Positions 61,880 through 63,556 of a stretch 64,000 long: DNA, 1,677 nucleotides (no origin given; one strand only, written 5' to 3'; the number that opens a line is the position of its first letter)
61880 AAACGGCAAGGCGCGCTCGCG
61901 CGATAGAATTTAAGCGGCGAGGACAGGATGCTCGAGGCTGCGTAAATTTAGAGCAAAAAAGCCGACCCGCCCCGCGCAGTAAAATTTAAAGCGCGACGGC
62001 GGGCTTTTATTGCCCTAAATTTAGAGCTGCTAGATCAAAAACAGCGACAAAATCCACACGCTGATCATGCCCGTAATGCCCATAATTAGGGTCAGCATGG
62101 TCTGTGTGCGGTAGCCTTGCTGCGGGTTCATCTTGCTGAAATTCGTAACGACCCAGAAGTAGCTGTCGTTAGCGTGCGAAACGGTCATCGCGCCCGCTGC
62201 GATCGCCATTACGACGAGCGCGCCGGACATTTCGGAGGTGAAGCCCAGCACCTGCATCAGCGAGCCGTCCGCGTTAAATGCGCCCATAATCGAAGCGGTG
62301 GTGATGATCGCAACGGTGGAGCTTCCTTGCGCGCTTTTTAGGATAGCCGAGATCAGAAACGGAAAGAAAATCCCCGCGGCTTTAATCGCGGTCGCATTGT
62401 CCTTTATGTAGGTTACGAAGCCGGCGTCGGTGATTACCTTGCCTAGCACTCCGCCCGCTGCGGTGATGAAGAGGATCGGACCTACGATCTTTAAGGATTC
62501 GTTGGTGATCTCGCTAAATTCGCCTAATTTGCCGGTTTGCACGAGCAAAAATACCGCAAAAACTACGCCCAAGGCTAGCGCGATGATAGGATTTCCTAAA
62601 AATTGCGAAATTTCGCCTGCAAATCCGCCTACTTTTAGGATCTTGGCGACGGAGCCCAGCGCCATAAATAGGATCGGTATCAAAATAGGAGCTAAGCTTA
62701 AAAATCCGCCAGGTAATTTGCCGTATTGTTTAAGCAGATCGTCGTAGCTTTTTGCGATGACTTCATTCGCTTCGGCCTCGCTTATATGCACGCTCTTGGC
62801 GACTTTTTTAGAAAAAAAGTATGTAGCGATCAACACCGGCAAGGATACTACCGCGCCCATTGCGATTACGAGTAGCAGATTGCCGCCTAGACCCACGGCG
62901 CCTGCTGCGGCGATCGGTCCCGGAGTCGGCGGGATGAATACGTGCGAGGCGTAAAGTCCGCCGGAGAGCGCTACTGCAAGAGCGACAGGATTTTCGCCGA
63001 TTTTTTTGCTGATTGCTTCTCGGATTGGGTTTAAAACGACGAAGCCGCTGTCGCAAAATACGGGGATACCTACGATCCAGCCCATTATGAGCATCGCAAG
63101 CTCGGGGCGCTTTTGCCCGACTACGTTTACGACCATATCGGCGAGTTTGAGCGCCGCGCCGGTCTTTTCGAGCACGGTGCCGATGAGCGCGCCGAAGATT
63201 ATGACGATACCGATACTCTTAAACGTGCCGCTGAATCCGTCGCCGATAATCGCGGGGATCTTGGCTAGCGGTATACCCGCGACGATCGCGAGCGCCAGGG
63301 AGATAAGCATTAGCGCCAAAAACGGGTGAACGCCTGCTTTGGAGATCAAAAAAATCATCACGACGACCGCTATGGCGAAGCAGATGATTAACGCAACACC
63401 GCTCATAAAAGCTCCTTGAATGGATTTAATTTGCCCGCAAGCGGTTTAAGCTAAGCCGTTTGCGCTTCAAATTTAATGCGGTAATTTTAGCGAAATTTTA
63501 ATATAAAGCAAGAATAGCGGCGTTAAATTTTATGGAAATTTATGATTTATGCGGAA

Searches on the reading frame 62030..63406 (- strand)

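Call 27: search_protein_families(library=pfam, proteins=[window:62030-63406:-], max_evalue=0.00001)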
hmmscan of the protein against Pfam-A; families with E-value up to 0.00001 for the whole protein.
window:62030-63406:- (458 aa): 1 family
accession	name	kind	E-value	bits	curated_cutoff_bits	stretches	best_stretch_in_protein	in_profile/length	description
PF02447.22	GntP_permease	-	9.9e-93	311.7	22.5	1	6-455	2-439/440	GntP family permease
